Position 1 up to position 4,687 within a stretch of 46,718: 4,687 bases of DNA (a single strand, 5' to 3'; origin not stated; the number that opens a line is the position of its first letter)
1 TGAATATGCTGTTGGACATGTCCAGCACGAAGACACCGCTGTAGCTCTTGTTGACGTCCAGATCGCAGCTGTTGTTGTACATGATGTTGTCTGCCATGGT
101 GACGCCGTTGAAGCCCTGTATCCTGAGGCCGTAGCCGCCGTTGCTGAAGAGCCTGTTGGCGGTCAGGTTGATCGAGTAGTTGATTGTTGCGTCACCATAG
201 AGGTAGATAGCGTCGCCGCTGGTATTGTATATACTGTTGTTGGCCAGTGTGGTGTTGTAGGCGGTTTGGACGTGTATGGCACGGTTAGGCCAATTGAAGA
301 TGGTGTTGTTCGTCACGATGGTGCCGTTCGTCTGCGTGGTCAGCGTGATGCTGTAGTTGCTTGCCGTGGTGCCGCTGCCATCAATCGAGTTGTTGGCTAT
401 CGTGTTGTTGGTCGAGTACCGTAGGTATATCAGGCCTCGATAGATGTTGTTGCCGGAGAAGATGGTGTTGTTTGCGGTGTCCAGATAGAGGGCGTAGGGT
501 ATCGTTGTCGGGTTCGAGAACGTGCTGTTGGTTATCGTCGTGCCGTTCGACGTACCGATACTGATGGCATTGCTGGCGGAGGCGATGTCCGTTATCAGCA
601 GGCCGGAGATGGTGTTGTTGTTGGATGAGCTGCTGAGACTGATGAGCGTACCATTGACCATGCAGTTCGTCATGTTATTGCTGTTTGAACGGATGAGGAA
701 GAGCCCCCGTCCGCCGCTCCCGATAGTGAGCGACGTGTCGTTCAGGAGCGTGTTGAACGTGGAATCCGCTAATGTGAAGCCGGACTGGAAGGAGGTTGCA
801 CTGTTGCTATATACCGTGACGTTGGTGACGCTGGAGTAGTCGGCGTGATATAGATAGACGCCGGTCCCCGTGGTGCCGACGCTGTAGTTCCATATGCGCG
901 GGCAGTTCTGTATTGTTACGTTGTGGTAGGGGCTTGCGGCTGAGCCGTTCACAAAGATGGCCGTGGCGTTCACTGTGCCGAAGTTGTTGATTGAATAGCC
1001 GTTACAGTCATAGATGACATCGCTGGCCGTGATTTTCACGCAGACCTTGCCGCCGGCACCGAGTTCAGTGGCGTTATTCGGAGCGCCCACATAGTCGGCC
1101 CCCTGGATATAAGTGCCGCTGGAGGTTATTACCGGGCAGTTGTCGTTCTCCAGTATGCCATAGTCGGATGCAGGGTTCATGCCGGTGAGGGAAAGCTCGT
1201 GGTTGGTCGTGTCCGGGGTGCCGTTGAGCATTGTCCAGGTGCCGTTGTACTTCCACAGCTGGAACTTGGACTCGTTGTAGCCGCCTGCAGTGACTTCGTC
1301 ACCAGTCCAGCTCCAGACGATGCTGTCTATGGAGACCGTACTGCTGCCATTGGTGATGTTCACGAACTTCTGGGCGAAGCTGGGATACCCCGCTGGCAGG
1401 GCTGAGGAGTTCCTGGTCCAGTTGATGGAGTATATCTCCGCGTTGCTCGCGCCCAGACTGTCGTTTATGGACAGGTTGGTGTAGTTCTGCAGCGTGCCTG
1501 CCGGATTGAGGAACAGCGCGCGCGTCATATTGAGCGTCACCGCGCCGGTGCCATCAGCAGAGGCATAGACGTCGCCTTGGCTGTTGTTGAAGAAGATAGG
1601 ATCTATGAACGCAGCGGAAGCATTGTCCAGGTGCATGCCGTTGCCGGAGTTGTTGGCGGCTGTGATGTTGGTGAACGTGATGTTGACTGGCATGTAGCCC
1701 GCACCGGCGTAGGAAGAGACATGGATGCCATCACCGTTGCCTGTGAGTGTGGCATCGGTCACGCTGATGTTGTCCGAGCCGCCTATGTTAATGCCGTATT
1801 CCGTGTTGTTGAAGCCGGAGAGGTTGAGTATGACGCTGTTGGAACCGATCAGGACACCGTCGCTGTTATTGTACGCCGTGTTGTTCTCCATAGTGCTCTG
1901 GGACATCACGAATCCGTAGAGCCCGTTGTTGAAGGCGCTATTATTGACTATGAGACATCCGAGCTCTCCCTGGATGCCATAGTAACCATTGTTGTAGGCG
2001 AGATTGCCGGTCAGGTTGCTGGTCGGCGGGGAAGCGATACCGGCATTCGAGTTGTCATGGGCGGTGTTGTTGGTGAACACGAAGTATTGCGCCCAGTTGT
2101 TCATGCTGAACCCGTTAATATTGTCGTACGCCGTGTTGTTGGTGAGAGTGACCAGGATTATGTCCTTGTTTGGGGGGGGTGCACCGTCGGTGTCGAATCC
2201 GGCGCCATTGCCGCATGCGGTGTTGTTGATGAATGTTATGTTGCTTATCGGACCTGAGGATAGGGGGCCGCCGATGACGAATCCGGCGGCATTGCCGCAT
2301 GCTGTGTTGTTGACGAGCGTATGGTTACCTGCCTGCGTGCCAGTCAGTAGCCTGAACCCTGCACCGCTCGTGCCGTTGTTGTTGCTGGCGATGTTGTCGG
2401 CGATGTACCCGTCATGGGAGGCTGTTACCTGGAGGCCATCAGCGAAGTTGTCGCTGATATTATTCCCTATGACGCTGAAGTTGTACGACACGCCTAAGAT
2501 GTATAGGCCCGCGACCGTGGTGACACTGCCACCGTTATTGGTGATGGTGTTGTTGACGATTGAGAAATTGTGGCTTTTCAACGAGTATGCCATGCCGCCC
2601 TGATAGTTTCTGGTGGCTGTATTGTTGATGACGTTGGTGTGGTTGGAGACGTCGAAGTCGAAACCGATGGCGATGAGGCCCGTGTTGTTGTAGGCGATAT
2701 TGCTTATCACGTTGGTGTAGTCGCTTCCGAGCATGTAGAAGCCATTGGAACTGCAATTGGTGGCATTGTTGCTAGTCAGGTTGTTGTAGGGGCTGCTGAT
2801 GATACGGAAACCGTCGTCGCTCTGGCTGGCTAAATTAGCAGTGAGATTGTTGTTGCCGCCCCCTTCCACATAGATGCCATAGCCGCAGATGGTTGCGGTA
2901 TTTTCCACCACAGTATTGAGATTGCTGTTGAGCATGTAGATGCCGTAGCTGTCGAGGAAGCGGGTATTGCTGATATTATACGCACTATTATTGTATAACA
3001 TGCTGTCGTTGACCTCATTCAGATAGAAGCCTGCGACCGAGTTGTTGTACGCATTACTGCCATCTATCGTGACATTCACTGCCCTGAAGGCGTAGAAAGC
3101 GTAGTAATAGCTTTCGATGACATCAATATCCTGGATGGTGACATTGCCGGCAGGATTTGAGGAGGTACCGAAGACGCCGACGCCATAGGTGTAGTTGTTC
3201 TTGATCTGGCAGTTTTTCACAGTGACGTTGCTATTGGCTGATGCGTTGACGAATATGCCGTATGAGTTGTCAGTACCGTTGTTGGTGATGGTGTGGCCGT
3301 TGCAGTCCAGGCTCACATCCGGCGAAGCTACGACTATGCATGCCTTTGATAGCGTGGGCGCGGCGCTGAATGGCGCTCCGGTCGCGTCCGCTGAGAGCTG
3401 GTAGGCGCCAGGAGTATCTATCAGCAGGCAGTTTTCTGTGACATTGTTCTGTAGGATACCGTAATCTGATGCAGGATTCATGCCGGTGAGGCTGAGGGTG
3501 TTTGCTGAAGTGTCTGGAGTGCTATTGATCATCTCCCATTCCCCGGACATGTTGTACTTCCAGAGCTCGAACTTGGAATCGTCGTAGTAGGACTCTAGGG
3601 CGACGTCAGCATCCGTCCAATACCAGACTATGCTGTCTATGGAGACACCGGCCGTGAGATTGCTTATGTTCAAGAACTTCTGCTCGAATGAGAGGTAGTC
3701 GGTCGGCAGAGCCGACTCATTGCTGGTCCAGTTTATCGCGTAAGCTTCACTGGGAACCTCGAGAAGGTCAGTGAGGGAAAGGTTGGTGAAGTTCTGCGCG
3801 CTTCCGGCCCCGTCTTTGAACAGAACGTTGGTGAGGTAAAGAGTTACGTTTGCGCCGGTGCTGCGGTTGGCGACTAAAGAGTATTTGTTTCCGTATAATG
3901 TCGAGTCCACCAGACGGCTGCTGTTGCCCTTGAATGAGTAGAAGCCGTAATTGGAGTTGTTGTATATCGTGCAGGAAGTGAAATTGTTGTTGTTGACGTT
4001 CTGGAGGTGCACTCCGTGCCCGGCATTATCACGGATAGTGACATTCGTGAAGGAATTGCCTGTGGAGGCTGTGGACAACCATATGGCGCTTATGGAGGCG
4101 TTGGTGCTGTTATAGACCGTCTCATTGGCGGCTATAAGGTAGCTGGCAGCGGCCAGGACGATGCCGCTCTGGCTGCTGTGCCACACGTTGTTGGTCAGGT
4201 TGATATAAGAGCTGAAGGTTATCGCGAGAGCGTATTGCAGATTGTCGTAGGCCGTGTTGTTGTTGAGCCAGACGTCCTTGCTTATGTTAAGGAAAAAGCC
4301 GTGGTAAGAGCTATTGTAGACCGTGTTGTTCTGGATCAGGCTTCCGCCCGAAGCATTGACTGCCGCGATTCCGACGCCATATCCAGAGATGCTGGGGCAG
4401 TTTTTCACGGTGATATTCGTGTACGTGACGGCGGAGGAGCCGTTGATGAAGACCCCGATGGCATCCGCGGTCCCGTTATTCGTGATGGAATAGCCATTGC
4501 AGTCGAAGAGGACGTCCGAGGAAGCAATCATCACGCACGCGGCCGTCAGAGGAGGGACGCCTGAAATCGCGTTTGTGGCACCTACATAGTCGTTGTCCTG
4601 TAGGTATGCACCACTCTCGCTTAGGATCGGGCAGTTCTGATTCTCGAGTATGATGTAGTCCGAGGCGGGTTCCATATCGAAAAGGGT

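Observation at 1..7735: Giant minus-strand ORF (>2,540 codons, runs off the window) missing from the ORF track, encoding a modular beta-helix surface protein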

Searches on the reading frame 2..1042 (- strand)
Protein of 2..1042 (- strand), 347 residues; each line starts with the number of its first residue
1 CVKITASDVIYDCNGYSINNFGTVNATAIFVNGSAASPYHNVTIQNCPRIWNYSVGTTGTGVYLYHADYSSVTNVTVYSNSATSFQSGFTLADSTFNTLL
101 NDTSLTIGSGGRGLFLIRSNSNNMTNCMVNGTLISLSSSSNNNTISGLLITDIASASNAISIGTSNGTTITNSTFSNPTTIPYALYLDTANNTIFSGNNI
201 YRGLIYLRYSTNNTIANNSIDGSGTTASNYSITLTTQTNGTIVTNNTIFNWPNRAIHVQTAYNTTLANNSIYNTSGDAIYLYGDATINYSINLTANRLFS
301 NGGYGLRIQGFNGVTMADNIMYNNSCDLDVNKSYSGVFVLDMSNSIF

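Call 69: search_protein_families(library=pfam, proteins=[window:2-1042:-], max_evalue=0.01)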
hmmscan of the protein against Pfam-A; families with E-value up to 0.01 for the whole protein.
window:2-1042:- (347 aa): 3 families
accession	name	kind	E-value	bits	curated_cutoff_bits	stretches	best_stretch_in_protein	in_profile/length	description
PF13229.12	Beta_helix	-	1.2e-18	67.6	25.9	3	135-288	4-150/158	Right handed beta helix region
PF05048.19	NosD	-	7.8e-13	48.8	23.6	3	182-332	38-180/212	Periplasmic copper-binding protein (NosD)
PF24606.1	CEMIP_beta-hel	-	0.00097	19.4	27.3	1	237-281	46-90/212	CEMIP beta-helix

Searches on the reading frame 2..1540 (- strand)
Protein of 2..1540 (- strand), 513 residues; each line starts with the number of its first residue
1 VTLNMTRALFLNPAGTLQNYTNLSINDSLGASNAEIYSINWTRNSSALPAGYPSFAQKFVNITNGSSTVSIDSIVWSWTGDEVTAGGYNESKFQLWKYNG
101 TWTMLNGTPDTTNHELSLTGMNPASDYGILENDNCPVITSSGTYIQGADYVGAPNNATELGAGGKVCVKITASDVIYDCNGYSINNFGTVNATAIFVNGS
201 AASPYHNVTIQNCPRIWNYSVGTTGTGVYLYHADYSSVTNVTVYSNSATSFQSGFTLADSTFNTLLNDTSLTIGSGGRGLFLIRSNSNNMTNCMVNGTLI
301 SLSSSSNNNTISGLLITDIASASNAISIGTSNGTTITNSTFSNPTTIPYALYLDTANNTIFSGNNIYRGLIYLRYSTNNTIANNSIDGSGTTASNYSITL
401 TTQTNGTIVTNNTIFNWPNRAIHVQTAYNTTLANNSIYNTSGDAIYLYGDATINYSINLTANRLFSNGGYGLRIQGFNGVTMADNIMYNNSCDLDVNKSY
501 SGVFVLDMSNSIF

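Call 67: find_related_loci(query=window:2-1540:-, collection=metagenome_contigs, flank=10000)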
Query window:2-1540:- (513 aa) in metagenome_contigs; peptide patterns used: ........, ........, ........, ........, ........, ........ (x = any residue, [..] = any of these).
85 stretches matched a pattern; 18 encode a relative of the query (tblastn E <= 1e-3); 18 distinct loci.
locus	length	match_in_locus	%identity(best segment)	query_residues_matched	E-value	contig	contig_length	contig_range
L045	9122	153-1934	42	1-513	2e-77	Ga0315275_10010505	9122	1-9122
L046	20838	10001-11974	41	2-490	2e-76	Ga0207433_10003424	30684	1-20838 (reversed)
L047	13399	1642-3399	39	1-513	6e-77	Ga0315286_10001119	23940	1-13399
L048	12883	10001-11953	38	1-491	4e-75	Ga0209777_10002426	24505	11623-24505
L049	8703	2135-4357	40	1-513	2e-71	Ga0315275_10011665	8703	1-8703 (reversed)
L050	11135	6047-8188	49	2-461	5e-68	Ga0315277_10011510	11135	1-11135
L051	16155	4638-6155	36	12-507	6e-67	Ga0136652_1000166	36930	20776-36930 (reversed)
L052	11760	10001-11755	57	1-448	1e-59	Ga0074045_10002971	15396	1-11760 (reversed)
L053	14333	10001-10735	48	5-252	1e-59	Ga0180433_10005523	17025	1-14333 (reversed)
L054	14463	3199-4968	34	1-468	2e-58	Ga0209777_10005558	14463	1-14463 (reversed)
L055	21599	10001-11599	60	3-390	1e-38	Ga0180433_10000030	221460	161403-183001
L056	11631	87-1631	53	1-491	2e-38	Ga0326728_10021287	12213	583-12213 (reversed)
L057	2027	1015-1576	58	2-185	5e-37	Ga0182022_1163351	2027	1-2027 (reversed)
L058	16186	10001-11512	50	1-490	3e-33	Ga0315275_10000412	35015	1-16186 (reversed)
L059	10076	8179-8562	48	3-136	8e-31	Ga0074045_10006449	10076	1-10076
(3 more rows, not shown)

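Call 88: search_protein_families(library=pfam, proteins=[L052:1273-2982:+, L051:12655-14307:-, L055:2690-4339:+, L055:4357-6471:-, L051:6936-9002:+, L052:8049-9632:-, L052:6346-8043:-, L052:4517-6346:-], max_evalue=0.01)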
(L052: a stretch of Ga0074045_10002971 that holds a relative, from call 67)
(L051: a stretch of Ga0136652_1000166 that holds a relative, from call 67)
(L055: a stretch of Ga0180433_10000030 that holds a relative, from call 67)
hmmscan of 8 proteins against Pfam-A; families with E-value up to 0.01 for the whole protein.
L052:1273-2982:+ (570 aa): 0 families

L051:12655-14307:- (551 aa): 0 families

L055:2690-4339:+ (550 aa): 0 families

L055:4357-6471:- (705 aa): 4 families
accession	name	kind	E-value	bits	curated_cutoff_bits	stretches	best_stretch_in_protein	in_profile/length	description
PF13620.12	CarboxypepD_reg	-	8.3e-05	23.3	32.3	1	555-609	6-67/82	Carboxypeptidase regulatory-like domain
PF15976.11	CooC_C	-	0.0011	19.4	29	1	554-612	22-80/93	CS1-pili formation C-terminal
PF04706.18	Dickkopf_N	-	0.0055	17.5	25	1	354-399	1-51/51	Dickkopf N-terminal cysteine-rich region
PF23416.1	DUF7107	-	0.0099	16.6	24.6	1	354-399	1-47/48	Domain of unknown function (DUF7107)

L051:6936-9002:+ (689 aa): 5 families
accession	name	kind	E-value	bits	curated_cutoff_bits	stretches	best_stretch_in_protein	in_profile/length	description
PF13620.12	CarboxypepD_reg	-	1.8e-07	31.8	32.3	1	521-580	5-71/82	Carboxypeptidase regulatory-like domain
PF23416.1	DUF7107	-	2.7e-06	28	24.6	1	321-366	1-47/48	Domain of unknown function (DUF7107)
PF04706.18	Dickkopf_N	-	6.8e-06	26.8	25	1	321-366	1-51/51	Dickkopf N-terminal cysteine-rich region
PF07705.17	CARDB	-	0.00034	21.2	22.7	1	233-307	15-87/101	CARDB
PF24107.1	DUF7382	-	0.0057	16.9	27.4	0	517-545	21-49/65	Domain of unknown function (DUF7382)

L052:8049-9632:- (528 aa): 0 families

L052:6346-8043:- (566 aa): 2 families
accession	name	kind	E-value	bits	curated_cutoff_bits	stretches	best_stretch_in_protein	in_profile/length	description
PF07705.17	CARDB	-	9.4e-10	39.1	22.7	1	279-376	10-100/101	CARDB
PF10633.15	NPCBM_assoc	-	0.0028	18.2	24.4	1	286-360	3-76/78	NPCBM-associated, NEW3 domain of alpha-galactosidase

L052:4517-6346:- (610 aa): 0 families

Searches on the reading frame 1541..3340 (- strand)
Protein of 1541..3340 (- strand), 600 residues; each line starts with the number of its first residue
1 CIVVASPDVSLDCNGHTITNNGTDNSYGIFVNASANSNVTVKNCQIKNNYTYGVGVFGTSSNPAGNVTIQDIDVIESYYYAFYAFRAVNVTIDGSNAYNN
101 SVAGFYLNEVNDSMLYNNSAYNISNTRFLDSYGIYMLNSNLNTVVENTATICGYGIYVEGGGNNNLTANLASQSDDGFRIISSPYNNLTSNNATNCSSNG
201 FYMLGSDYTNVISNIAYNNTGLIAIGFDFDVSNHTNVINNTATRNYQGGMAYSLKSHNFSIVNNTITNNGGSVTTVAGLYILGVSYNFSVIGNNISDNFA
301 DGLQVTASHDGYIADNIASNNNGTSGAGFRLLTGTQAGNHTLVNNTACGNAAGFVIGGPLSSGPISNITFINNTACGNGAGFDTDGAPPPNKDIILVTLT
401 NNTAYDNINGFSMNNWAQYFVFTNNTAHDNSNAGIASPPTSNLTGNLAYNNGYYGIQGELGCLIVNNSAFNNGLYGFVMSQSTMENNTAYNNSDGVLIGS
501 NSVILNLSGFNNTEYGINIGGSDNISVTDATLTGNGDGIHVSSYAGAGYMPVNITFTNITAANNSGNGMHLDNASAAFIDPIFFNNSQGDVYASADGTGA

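Call 55: search_solved_structures(query=window:1541-3340:-, max_evalue=5)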
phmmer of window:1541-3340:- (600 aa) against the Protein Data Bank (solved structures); distinct sequences matched with E-value up to 5: 0.

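Call 69: search_protein_families(library=pfam, proteins=[window:1541-3340:-], max_evalue=0.01)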
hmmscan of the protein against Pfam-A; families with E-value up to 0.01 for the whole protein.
window:1541-3340:- (600 aa): 2 families
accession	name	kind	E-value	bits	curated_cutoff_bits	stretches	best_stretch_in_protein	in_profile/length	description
PF13229.12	Beta_helix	-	7.3e-39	133.4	25.9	6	132-273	1-142/158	Right handed beta helix region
PF05048.19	NosD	-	1.3e-22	80.7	23.6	3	130-276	37-179/212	Periplasmic copper-binding protein (NosD)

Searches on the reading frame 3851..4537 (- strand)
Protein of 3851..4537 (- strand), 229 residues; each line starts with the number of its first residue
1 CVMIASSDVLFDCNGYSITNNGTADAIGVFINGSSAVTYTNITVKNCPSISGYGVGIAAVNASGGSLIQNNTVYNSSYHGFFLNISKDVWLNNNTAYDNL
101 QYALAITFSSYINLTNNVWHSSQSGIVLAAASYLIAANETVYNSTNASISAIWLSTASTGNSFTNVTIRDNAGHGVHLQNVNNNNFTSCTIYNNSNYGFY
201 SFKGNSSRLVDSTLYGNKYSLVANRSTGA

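Call 57: search_solved_structures(query=window:3851-4537:-, max_evalue=5)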
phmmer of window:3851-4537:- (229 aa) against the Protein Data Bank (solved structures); distinct sequences matched with E-value up to 5: 6.
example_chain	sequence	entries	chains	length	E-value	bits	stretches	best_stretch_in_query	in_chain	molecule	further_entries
7uia_C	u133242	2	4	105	0.11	15.5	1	159-226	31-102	SV2Ac | SV2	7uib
4k2b_A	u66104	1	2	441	0.19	14.7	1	39-116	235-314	NTD biosynthesis operon protein NtdA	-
4k2i_A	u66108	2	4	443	0.19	14.7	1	39-116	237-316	NTD biosynthesis operon protein NtdA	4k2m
8f9p_A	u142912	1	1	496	0.3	14.1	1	78-147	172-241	Sialic acid acetylesterase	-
8f9o_A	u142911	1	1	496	0.31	14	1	78-147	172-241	Sialic acid acetylesterase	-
8vvn_C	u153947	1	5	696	1.4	11.9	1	127-176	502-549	MotA/TolQ/ExbB proton channel domain-containing protein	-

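Call 69: search_protein_families(library=pfam, proteins=[window:3851-4537:-], max_evalue=0.01)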
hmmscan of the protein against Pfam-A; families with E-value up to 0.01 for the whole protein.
window:3851-4537:- (229 aa): 2 families
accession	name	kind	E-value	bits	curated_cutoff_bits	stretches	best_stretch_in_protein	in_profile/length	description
PF13229.12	Beta_helix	-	1.2e-19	70.9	25.9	1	28-213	2-152/158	Right handed beta helix region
PF05048.19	NosD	-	9.7e-14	51.7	23.6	2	12-150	45-179/212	Periplasmic copper-binding protein (NosD)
